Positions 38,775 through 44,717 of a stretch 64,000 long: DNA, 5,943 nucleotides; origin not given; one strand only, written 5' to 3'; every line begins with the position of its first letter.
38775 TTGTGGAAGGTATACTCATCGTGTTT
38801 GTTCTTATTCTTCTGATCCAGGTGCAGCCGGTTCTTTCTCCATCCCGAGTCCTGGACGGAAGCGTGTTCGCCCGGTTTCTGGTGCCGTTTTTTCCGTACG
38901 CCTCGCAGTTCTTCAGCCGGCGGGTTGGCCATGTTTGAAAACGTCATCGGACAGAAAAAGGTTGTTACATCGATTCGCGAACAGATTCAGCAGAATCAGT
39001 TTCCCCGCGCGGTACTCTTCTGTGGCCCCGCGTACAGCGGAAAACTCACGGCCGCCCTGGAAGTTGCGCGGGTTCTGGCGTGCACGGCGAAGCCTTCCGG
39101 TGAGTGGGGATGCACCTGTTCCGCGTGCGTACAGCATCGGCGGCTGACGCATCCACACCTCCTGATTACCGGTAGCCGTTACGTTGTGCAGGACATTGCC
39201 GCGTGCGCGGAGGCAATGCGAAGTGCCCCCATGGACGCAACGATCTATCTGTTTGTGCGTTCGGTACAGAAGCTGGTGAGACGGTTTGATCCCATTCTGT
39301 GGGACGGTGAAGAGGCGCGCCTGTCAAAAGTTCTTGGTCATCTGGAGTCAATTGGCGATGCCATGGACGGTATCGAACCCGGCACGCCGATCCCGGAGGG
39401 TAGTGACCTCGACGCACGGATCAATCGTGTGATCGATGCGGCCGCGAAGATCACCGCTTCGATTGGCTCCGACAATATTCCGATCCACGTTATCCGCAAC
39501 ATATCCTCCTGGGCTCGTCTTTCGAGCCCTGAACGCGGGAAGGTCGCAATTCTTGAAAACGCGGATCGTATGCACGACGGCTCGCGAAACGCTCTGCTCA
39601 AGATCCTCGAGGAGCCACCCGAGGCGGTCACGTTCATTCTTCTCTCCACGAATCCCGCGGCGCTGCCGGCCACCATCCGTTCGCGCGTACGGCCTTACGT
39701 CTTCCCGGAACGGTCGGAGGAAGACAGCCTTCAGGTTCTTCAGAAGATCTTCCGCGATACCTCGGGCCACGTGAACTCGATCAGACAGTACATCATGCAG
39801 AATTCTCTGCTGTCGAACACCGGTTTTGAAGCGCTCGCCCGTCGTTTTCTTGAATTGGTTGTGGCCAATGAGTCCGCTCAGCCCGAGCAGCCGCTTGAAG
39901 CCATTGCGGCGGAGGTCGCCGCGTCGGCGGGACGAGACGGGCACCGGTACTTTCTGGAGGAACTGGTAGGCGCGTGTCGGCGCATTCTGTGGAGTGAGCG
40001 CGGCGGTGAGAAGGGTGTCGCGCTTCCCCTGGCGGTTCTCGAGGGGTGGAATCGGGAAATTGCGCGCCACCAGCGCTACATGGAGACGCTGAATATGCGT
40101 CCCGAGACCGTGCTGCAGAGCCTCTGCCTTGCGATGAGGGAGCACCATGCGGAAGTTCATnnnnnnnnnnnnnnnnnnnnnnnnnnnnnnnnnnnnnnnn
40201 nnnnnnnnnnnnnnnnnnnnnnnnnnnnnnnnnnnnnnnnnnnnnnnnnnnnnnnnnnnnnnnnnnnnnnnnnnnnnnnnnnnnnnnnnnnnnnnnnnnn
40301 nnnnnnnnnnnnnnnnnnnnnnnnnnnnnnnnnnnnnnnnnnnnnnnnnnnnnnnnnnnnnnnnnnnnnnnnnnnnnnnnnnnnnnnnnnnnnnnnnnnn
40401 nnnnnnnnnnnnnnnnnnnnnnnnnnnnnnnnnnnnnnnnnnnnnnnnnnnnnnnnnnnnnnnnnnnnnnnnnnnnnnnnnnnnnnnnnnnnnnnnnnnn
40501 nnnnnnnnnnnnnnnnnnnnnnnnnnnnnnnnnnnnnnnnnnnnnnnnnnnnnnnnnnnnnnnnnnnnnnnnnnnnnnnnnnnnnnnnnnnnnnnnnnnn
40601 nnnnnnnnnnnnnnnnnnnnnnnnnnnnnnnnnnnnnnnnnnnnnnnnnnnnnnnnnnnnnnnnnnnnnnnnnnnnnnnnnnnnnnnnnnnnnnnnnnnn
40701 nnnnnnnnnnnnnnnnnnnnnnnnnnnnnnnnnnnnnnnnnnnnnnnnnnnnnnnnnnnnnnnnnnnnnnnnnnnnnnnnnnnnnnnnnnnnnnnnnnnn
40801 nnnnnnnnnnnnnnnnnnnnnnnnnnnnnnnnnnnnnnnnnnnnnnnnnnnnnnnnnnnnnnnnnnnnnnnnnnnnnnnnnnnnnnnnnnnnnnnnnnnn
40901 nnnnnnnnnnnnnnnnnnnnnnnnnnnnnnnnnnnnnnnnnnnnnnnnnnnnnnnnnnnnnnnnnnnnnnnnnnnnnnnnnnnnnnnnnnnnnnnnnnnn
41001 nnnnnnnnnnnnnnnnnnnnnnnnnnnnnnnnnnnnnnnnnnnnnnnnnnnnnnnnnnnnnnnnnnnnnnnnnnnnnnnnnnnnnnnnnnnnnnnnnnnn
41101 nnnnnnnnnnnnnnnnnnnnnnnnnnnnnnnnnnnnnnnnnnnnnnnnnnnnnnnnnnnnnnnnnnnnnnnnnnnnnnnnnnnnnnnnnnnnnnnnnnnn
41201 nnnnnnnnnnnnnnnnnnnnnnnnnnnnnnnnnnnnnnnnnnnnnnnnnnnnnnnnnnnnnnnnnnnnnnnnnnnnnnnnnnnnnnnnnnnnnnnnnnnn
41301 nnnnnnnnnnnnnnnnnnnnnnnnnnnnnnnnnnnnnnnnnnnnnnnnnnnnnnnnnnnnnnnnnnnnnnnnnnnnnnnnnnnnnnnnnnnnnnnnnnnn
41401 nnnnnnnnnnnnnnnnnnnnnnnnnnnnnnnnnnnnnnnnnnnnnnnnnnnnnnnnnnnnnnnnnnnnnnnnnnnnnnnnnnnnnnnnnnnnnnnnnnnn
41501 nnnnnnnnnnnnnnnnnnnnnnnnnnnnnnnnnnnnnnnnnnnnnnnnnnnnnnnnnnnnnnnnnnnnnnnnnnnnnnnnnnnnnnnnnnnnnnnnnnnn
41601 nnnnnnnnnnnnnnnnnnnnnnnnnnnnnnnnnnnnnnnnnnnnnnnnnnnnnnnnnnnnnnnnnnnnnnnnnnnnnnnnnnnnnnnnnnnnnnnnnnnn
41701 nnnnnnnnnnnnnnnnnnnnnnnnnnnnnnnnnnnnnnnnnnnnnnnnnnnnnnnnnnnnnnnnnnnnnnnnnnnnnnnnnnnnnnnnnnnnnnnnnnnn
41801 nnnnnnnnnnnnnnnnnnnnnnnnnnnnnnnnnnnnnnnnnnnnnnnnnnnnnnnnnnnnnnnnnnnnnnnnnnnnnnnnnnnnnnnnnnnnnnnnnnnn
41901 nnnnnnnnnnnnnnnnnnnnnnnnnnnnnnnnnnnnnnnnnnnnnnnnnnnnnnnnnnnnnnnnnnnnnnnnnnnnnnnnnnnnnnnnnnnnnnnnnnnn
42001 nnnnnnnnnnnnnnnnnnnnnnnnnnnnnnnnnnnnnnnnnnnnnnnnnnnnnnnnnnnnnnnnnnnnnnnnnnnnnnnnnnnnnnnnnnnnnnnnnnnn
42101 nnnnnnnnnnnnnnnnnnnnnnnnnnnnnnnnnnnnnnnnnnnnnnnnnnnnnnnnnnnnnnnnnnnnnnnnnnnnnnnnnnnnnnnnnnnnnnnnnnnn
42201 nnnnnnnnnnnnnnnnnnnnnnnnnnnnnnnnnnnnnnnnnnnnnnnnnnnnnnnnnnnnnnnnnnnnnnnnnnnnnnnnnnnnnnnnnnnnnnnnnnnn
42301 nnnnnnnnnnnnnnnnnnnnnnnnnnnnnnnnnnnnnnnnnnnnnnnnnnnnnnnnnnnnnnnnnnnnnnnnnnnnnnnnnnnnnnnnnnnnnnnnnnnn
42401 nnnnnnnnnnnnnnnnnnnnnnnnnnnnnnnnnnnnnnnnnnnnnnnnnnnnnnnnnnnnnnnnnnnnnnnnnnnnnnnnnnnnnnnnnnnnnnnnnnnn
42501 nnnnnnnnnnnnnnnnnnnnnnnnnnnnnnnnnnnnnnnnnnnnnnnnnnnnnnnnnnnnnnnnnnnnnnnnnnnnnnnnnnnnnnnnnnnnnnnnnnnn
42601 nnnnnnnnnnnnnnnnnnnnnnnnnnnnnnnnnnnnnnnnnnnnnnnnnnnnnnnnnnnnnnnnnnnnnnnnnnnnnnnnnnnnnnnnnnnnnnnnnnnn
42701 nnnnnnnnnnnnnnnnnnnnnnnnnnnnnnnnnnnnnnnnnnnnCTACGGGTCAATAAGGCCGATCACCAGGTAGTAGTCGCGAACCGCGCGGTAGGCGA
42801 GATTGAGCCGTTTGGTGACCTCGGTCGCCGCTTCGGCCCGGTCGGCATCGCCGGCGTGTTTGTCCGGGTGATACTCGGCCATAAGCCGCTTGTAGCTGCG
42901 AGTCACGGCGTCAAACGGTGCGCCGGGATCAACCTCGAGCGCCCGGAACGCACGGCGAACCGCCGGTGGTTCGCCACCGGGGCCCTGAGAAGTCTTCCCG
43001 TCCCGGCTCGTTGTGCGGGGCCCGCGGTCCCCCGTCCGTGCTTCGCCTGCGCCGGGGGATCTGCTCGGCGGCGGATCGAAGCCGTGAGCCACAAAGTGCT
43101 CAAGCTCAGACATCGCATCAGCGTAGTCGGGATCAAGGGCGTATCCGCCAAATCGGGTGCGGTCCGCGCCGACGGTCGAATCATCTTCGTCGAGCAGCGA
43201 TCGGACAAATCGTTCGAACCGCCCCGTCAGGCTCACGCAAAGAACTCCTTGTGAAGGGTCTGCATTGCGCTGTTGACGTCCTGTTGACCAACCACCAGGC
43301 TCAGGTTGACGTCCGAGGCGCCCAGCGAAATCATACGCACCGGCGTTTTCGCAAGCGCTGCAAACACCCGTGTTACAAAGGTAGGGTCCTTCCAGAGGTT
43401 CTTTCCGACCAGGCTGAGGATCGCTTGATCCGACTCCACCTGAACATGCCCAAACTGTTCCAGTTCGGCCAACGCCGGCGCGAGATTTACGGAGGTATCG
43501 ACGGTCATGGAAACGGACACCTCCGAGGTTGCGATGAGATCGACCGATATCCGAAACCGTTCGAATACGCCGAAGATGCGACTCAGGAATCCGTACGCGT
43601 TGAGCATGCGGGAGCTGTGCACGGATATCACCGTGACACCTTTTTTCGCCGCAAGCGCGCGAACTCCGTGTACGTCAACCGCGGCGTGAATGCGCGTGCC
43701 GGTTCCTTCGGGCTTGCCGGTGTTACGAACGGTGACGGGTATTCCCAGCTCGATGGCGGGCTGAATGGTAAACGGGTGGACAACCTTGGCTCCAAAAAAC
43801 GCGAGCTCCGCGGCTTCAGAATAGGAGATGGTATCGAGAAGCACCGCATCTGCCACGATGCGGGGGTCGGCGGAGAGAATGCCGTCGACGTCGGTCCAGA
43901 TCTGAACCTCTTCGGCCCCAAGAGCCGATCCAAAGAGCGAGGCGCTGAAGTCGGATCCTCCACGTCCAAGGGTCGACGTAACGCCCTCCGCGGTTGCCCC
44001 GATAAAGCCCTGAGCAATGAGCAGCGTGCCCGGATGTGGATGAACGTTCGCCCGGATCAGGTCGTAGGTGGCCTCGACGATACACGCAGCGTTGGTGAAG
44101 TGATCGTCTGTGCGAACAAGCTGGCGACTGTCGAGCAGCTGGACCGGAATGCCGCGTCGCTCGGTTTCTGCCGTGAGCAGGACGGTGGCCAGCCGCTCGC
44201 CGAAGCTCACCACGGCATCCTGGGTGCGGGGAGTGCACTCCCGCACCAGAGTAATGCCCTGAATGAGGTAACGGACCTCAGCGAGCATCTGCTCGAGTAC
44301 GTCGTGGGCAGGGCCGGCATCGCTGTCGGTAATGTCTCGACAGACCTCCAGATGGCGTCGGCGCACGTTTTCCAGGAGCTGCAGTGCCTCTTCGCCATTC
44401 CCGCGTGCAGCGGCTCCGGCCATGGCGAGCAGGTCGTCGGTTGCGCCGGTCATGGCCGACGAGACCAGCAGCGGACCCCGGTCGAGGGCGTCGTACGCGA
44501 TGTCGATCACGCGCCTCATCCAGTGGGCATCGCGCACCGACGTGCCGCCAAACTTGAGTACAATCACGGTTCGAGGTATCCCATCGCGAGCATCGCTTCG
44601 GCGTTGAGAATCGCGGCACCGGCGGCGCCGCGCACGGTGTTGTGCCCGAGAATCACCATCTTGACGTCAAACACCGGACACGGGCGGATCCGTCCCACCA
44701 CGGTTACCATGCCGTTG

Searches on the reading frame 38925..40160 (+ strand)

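Call 42: search_protein_families(library=pfam, proteins=[window:38925-40160:+], max_evalue=0.00001)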
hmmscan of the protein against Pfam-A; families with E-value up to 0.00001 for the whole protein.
window:38925-40160:+ (412 aa): 1 family
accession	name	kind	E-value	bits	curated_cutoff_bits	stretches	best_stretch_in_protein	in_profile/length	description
PF13177.12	DNA_pol3_delta2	-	1.3e-30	106.9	27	2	183-262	79-159/161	DNA polymerase III, delta subunit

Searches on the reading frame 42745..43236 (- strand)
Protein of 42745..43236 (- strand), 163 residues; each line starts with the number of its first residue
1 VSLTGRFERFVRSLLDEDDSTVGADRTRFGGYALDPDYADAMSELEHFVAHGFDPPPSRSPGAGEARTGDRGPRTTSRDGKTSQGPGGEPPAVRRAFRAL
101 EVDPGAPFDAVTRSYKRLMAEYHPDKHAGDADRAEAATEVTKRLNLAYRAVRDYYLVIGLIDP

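Call 42: search_protein_families(library=pfam, proteins=[window:42745-43236:-], max_evalue=0.00001)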
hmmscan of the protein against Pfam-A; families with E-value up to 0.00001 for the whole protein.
window:42745-43236:- (163 aa): 1 family
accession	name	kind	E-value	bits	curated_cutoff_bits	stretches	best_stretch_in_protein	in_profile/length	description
PF00226.36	DnaJ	-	6e-08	33.1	27.8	1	97-151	3-53/63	DnaJ domain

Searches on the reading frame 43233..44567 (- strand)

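Call 42: search_protein_families(library=pfam, proteins=[window:43233-44567:-], max_evalue=0.00001)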
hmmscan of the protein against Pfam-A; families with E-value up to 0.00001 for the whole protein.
window:43233-44567:- (444 aa): 2 families
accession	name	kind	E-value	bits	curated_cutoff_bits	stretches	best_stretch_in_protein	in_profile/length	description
PF00696.33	AA_kinase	-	8.7e-43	147.2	24.9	1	1-282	2-234/234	Amino acid kinase family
PF22468.2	ACT_9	-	1.1e-22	80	27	2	384-442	1-61/61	ACT domain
